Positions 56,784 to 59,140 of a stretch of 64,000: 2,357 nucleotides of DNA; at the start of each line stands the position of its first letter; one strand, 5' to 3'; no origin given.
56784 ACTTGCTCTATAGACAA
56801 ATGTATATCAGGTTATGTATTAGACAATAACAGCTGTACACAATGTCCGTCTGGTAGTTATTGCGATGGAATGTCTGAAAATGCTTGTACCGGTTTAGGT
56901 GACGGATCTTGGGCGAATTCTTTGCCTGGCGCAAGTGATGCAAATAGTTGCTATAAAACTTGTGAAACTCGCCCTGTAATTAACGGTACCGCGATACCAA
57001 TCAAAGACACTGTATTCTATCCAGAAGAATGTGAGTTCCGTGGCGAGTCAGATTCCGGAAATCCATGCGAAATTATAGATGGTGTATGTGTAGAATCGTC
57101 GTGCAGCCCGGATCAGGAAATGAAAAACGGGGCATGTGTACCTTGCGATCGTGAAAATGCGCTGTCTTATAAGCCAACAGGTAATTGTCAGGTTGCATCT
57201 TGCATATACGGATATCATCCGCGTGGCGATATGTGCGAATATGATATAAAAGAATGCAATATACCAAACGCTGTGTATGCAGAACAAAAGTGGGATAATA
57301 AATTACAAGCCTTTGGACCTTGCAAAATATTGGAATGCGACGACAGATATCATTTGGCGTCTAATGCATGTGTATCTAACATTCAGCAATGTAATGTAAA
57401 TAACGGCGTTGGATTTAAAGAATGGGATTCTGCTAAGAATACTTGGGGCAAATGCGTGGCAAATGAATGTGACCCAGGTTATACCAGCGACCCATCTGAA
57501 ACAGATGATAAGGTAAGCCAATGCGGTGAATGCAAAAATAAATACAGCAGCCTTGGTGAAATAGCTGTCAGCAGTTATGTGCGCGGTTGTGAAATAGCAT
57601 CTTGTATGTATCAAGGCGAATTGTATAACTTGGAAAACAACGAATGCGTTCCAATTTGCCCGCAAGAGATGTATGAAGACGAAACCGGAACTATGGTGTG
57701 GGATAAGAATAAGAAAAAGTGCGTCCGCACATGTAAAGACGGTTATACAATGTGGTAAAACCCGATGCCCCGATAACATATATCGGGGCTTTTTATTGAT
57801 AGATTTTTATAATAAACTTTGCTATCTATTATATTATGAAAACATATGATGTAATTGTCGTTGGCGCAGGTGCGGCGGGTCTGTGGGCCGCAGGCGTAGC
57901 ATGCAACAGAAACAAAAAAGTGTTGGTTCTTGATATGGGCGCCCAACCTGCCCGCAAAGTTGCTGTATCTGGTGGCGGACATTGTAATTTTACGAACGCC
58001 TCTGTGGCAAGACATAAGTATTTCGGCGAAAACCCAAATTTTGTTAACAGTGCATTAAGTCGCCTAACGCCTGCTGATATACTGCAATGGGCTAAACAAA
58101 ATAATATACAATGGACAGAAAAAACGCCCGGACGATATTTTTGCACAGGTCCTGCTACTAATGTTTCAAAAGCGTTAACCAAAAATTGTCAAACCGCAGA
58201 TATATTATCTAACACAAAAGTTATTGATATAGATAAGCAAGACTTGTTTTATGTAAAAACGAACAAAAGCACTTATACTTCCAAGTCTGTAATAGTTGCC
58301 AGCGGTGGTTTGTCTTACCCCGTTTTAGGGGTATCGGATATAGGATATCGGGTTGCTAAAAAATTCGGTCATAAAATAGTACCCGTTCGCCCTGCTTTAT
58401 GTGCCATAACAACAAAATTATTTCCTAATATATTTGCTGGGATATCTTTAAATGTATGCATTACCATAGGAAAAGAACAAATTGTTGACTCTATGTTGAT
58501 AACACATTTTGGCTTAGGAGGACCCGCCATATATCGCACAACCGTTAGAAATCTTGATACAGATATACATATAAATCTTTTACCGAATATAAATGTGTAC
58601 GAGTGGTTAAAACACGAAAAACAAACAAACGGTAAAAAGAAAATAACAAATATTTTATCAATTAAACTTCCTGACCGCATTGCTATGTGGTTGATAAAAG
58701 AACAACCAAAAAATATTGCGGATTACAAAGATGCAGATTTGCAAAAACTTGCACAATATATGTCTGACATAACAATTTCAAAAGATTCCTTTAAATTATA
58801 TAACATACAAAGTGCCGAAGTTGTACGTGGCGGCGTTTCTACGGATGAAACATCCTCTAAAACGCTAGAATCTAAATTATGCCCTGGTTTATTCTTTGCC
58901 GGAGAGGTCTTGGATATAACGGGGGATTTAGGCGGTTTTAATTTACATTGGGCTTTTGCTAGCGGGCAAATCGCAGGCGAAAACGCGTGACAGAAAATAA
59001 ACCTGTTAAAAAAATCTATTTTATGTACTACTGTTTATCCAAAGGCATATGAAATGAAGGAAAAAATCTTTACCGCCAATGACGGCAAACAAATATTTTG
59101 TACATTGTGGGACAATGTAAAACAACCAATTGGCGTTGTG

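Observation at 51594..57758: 2054-aa secreted cysteine-rich mosaic protein: ~90-aa CYK-closed modules interleaved with Listeria-Bacteroides-type repeats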

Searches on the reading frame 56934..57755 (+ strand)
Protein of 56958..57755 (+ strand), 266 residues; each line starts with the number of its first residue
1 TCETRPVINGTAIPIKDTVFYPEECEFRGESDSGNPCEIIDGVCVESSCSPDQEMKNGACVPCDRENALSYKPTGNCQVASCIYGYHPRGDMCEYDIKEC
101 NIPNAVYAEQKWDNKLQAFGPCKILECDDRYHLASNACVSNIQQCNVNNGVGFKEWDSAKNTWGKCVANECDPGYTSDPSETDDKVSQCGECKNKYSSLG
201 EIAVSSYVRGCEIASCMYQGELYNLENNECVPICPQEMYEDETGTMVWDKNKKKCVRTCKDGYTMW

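Call 18: search_protein_families(library=pfam, proteins=[window:56958-57755:+], max_evalue=10)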
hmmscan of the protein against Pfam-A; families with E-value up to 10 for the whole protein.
window:56958-57755:+ (266 aa): 2 families
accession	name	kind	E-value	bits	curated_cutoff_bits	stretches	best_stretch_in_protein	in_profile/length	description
PF25543.1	zf-CCCH_tandem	-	0.11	13.1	24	1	75-104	15-43/51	Tandem CCCH zinc finger domains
PF16622.11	zf-C2H2_11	-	0.39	10.8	27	1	187-199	5-17/29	zinc-finger C2H2-type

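Call 34: search_solved_structures(query=A1, max_evalue=1, show_alignments=2)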
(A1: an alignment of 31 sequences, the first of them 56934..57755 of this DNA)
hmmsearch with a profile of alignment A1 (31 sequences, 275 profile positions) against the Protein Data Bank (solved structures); distinct sequences matched with E-value up to 1: 0.

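Call 35: search_protein_families(library=pfam, alignment_id=A1, max_evalue=1)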
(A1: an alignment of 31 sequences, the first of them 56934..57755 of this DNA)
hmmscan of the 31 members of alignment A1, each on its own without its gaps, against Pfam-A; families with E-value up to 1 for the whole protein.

A. member 1, window:56934-57755:+ (274 aa): 2 families
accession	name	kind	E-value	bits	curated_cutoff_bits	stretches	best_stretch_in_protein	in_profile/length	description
PF25543.1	zf-CCCH_tandem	-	0.11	13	24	1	83-112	15-43/51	Tandem CCCH zinc finger domains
PF16622.11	zf-C2H2_11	-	0.41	10.8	27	1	195-207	5-17/29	zinc-finger C2H2-type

B. families by the number of members that match (of 31 scanned): 17 families
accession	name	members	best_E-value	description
PF21671.2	CPL1-like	15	0.0012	Protein CPL1-like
PF12662.13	cEGF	10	0.0021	Complement Clr-like EGF-like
PF23091.2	TNFR_ELAPOR1_6th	2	1.3e-14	ELAPOR1-like, TNF receptor-like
PF07562.20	NCD3G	2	6.7e-07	Nine Cysteines Domain of family 3 GPCR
PF07699.19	Ephrin_rec_like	2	1.5e-06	Tyrosine-protein kinase ephrin type A/B receptor-like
PF16622.11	zf-C2H2_11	2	0.37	zinc-finger C2H2-type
PF00084.26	Sushi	1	0.018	Sushi repeat (SCR repeat)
PF18597.7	SH3_19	1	0.019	Myosin X N-terminal SH3 domain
PF11508.13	DUF3218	1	0.05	Protein of unknown function (DUF3218)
PF17878.8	ssDBP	1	0.057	Phage single-stranded DNA-binding protein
PF05670.18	NFACT-R_1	1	0.078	NFACT protein RNA binding domain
PF25543.1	zf-CCCH_tandem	1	0.11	Tandem CCCH zinc finger domains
PF02552.22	CO_dh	1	0.2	CO dehydrogenase beta subunit/acetyl-CoA synthase epsilon subunit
PF08116.16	Toxin_29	1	0.27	PhTx neurotoxin family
PF24887.1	EGF_STAB1-2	1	0.37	Stabilin-1/2, EGF-like domain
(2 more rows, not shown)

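Call 39: predict_structure(alignment_id=A1)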
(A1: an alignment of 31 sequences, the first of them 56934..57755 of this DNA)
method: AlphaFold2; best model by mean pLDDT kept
length: 274 residues; sequences in the alignment: 31
mean_pLDDT: 91.1   pTM: 0.55
mean pLDDT of the five models: 91.1, 91.0, 90.1, 89.7, 88.5
residues with pLDDT >= 90: 188; 70-90: 81; 50-70: 5; < 50: 0
segments of 3 or more residues with pLDDT < 50: none
pLDDT, mean of each block of 10 residues (from residue 1): 76 92 90 90 88 87 87 93 90 94 96 96 94 95 95 95 94 95 94 93 87 93 91 91 88 90 90 81
secondary structure, 60 per line:
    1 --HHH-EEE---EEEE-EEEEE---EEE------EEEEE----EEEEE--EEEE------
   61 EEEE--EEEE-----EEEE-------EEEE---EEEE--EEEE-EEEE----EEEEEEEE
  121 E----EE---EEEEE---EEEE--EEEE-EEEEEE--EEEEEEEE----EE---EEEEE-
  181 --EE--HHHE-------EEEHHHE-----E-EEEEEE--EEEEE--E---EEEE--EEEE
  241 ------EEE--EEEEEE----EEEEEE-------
elements in order: E7-9 E13-16 E18-22 E26-28 E35-39 E44-48 E51-54 E61-64 E67-70 E76-79 E87-90 E94-97 E100-103 E105-108 E113-121 E131-135 E139-142 E145-148 E150-155 E158-165 E175-179 E198-200 E212-217 E220-224 E231-234 E237-240 E247-249 E252-257 E262-267

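Call 42: fold_search(model_id=the predicted structure, library=pdb)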
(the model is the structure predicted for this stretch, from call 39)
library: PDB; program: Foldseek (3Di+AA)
matches with E <= 10: 563; with E <= 0.001: 0
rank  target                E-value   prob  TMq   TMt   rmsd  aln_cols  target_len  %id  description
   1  5y2z_H                1.5e-02  0.13  0.11  0.10  36.9       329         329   10  Crystal structure of human LGI1 EPTP-ADAM22 complex (released 2018-05-02)
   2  8y6b_D                1.8e-02  0.09  0.09  0.05  36.5       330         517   10  Structure of human LGI1-ADAM22 complex in space group P212121 (released 2024-02-14)
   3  8hpy_D                1.9e-02  0.10  0.09  0.05  36.3       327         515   10  Crystal structure of human LGI1-ADAM22 complex (released 2023-12-13)
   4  8x2h                  2.3e-02  0.18  0.13  0.04  17.0       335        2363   10  Cryo-EM structure of the TcsL at pH 5.0 in its closed conformation (released 2023-12-13)
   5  8jb5                  3.0e-02  0.16  0.13  0.04  15.6       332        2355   10  The cryo-EM structure of Paeniclostridium sordellii lethal toxin (TcsL) (released 2023-12-13)
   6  8x2i                  3.5e-02  0.15  0.14  0.04  16.1       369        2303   10  Cryo-EM structure of the TcsL at pH 5.0 in its open conformation (released 2023-12-13)
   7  6hvg_A                4.3e-02  0.12  0.11  0.04  25.5       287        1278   11  Crystal Structure of Truncated Alternansucrase from Leuconostoc mesenteroides NRRL B-1355 (released 2019-02-27)
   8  5y2z_B                4.5e-02  0.09  0.11  0.10  37.8       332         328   10  Crystal structure of human LGI1 EPTP-ADAM22 complex (released 2018-05-02)
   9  7u1z_A                4.8e-02  0.12  0.12  0.04  20.6       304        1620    8  Crystal structure of the DRBD and CROPs of TcdA (released 2022-03-09)
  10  9kzc_B                5.0e-02  0.07  0.10  0.08  38.4       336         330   10  Cryo-EM structure of the LGI1 LRR-LGI1 EPTP-ADAM22 ECD complex (released 2025-06-25)
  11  5y31_B                6.5e-02  0.08  0.11  0.07  37.0       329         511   10  Crystal structure of human LGI1-ADAM22 complex (released 2018-05-02)
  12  8hq2_D                7.6e-02  0.16  0.11  0.07  27.8       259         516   10  Crystal structure of human ADAM22 in complex with human LGI1 mutant (released 2023-12-13)
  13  9gjc_H                1.0e-01  0.11  0.14  0.07  32.3       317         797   12  Entamoeba histolytica Gal/GalNAc lectin, mode 3 (released 2026-02-11)
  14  6wnx_A                1.1e-01  0.10  0.10  0.08  22.7       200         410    8  FBXW11-SKP1 in complex with a pSer33/pSer37 Beta-Catenin peptide (released 2020-05-06)
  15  9ohc                  1.1e-01  0.08  0.11  0.03  23.7       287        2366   10  CryoEM structure of Toxin B (TcdB) from clostridioides difficile complexed with taurochenodeoxycholic acid (TCDCA) (released 2026-03-11)
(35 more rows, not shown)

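Call 56: search_protein_representatives(alignment_id=A1)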
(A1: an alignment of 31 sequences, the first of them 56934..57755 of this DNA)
Query: 31 sequences, 275 profile positions. Proteins with E-value up to 0.001 (for the whole library): 826; up to 1e-10: 498; up to 1e-30: 304. The best 150 are listed.
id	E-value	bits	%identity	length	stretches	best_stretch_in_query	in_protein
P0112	4.5e-161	551.2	-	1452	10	85-186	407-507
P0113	4.6e-134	462.6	-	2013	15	51-187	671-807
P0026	2.6e-123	427.4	-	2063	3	2-275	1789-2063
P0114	5.5e-123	426.3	-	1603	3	2-275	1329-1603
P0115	2.1e-122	424.4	-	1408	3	3-275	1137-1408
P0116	8.7e-122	422.4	-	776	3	2-275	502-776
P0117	2.5e-121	420.9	-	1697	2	2-275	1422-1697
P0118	6.8e-121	419.4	-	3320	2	3-275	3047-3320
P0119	4.4e-120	416.8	-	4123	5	2-275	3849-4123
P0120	5.1e-120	416.6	-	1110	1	2-275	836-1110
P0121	5.8e-119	413.1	-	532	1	4-275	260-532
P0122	9.4e-119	412.4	-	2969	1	3-275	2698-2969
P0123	1.0e-118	412.3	-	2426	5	3-275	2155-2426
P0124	1.9e-118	411.4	-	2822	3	2-275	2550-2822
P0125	3.6e-118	410.5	-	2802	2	2-275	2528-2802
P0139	1.8e-114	398.4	-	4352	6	4-275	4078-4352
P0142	1.8e-113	395.1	-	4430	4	2-275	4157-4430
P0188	7.2e-103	360.3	-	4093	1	2-275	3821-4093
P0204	1.9e-95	336.0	-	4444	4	3-275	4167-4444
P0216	4.5e-88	311.8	-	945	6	86-187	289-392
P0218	2.3e-87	309.5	-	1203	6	77-189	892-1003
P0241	1.6e-74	267.3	-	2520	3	52-275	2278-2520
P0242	2.2e-74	266.9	-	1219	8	85-185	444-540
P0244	1.5e-73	264.1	-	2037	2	50-275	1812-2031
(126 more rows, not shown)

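Call 58: list_cluster_members(proteins=[P0112, P0113, P0119, P0142, P0204, P0118, P0139, P0188, P0241, P0244])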
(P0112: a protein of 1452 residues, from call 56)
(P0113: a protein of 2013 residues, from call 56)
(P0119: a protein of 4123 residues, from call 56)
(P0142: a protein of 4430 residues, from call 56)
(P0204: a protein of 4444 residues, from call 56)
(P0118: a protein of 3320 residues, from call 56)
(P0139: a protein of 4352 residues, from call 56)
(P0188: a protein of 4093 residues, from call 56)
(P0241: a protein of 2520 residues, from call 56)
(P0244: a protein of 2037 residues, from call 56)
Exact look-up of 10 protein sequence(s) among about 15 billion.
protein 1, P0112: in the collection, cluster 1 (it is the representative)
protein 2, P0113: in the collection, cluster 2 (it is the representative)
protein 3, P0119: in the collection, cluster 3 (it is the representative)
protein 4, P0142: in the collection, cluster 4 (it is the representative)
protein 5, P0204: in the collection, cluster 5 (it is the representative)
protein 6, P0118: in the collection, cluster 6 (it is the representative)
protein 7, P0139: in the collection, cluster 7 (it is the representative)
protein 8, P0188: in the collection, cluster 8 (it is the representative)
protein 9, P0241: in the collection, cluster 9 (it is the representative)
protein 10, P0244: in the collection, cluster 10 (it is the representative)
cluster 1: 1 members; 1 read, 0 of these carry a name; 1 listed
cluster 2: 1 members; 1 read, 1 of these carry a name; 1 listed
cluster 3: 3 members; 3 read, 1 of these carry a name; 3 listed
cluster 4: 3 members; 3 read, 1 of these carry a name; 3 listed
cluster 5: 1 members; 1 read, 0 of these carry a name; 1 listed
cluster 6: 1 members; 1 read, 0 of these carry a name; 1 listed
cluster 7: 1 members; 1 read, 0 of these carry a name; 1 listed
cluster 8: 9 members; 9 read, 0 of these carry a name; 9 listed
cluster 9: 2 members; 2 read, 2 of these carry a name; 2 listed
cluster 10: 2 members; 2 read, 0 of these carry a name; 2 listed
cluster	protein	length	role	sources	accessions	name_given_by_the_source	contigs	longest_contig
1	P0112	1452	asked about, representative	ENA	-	-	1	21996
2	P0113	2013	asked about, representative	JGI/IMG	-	hypothetical protein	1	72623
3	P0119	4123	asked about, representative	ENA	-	-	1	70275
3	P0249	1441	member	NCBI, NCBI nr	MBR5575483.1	MAG: InlB B-repeat-containing protein, partial [Alphaproteobacteria bacterium] | InlB B-repeat-containing protein [Alphaproteobacteria bacterium]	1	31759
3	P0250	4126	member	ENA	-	-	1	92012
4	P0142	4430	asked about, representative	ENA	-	-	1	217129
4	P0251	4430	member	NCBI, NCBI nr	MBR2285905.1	MAG: InlB B-repeat-containing protein [Alphaproteobacteria bacterium] | InlB B-repeat-containing protein [Alphaproteobacteria bacterium]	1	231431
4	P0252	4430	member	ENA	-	-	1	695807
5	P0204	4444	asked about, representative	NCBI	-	-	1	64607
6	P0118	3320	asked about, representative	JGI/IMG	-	-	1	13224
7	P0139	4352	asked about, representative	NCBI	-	-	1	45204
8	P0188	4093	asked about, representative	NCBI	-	-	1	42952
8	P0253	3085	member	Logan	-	-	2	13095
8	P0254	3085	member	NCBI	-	-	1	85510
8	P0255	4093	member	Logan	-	-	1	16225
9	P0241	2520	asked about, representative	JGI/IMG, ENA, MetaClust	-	\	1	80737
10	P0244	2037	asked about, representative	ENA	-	-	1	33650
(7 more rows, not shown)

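Call 63: search_protein_families(library=ncbifam, alignment_id=A1, max_evalue=1)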
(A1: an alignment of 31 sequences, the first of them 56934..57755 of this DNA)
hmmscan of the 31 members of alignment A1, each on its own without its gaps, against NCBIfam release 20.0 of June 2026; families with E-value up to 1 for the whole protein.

A. member 1, window:56934-57755:+ (274 aa): 0 families

B. families by the number of members that match (of 31 scanned): 1 family
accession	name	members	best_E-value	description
NF033536.1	lasso_PqqD_Bac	1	0.24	lasso peptide biosynthesis PqqD family chaperone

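Call 73: fold_search(model_id=the predicted structure, library=viral)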
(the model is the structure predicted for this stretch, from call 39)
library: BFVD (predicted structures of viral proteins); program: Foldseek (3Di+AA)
matches with E <= 10: 437; with E <= 0.001: 0
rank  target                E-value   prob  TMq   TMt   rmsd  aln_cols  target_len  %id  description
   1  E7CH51                7.8e-03  0.15  0.11  0.05  21.6       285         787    9  Fiber [Murine adenovirus 2]
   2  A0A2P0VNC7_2          2.1e-02  0.15  0.10  0.05  30.9       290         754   19  Uncharacterized protein [Tetraselmis virus 1]
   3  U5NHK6                2.9e-02  0.33  0.18  0.12  13.3       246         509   12  Fiber [turkey adenovirus 4]
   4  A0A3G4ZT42            3.0e-02  0.28  0.18  0.11  26.2       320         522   12  Uncharacterized protein [Edafosvirus sp.]
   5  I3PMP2                4.4e-02  0.38  0.21  0.15  13.8       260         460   12  Fiber-2 [Goose adenovirus 4]
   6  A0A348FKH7            5.7e-02  0.09  0.11  0.06  23.5       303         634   10  Fiber protein [Eidolon helvum adenovirus]
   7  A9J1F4                6.0e-02  0.09  0.09  0.06  24.5       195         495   11  Kelch repeat protein C2 [Vaccinia virus (strain Ankara)]
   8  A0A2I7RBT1            8.3e-02  0.16  0.09  0.13  17.7       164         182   11  (no name in the UniProt tables at hand)
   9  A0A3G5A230            1.1e-01  0.75  0.11  0.23  13.6        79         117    9  Uncharacterized protein [Harvfovirus sp.]
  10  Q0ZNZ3                1.1e-01  0.10  0.11  0.06  15.0       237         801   12  Viral capsid associated protein 91 [Neodiprion abietis nucleopolyhedrovirus]
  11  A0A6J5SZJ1            1.2e-01  0.08  0.11  0.09  37.9       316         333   11  COG3391 Uncharacterized conserved protein [uncultured Caudovirales phage]
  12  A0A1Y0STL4            1.3e-01  0.07  0.09  0.05  36.1       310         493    6  Virion structural protein [Pseudomonas phage Phabio]
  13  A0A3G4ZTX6            1.3e-01  0.41  0.19  0.14  13.5       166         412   20  Uncharacterized protein [Edafosvirus sp.]
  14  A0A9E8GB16            1.5e-01  0.09  0.11  0.10  29.9       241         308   11  (no name in the UniProt tables at hand)
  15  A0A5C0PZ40            1.7e-01  0.13  0.15  0.12  14.5       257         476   11  Fiber [Psittacine adenovirus 3]
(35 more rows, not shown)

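Call 77: search_protein_families(library=pfam, proteins=[P0112, P0113, P0242, P0216, P0218], max_evalue=0.001)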
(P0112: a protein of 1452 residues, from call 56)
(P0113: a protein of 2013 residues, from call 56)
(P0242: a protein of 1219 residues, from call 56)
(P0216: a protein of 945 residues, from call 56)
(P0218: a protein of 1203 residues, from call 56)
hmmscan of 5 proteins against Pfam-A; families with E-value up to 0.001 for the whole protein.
P0112 (1452 aa): 1 family
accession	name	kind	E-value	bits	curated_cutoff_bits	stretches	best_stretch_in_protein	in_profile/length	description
PF09471.16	Peptidase_M64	-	0.00021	21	26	1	968-1027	114-165/302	IgA Peptidase M64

P0113 (2013 aa): 2 families
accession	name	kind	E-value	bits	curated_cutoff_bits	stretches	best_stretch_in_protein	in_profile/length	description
PF13540.12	RCC1_2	-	5.3e-09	36.1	22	1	1833-1855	8-30/30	Regulator of chromosome condensation (RCC1) repeat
PF00415.24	RCC1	-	1.1e-06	29.6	21.7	0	1682-1725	6-43/50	Regulator of chromosome condensation (RCC1) repeat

P0242 (1219 aa): 2 families
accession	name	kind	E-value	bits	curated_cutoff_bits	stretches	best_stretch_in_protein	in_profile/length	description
PF03781.23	FGE-sulfatase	-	2e-36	126.4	23.3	1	754-1023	3-255/255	Sulfatase-modifying factor enzyme 1-like domain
PF13948.11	DUF4215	-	3.3e-13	50.1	27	3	620-663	3-46/47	Domain of unknown function (DUF4215)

P0216 (945 aa): 0 families

P0218 (1203 aa): 2 families
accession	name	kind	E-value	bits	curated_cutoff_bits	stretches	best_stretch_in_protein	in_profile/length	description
PF16820.11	PKD_3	-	1.1e-05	25.7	26.3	0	666-689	42-65/68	PKD-like domain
PF22683.2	Nab2-like_zf-CCCH_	-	0.00081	19.6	27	0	61-71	9-19/20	Nab2-like CCCH zinc finger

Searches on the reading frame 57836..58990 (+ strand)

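Call 10: search_protein_families(library=pfam, proteins=[window:57836-58990:+], max_evalue=0.001)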
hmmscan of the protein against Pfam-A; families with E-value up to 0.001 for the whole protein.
window:57836-58990:+ (384 aa): 9 families
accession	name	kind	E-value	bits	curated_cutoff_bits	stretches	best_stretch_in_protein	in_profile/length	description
PF03486.20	HI0933_like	-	5.6e-73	245.8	50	1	5-382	2-243/244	HI0933-like protein Rossmann domain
PF22780.1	HI0933_like_1st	-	3.1e-20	73.1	27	1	185-314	1-152/165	HI0933-like protein barrel and H2TH domain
PF00890.30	FAD_binding_2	-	2.4e-09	37.3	20.4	1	5-50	1-46/414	FAD binding domain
PF01266.30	DAO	-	3.8e-09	37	27.9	1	5-101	1-90/353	FAD dependent oxidoreductase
PF13738.12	Pyr_redox_3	-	7.4e-09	35.7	30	1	122-163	97-139/305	Pyridine nucleotide-disulphide oxidoreductase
PF07992.20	Pyr_redox_2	-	1.4e-08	34.9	26.1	1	4-162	1-113/291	Pyridine nucleotide-disulphide oxidoreductase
PF01134.28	GIDA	-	1.7e-06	27.8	22.1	0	5-158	1-150/391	Glucose inhibited division protein A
PF13450.12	NAD_binding_8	-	0.00013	22.7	21.9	1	8-38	1-31/68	NAD(P)-binding Rossmann-like domain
PF01262.27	AlaDh_PNT_C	-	0.00029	20.8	23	1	5-107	30-79/214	Alanine dehydrogenase/PNT, C-terminal domain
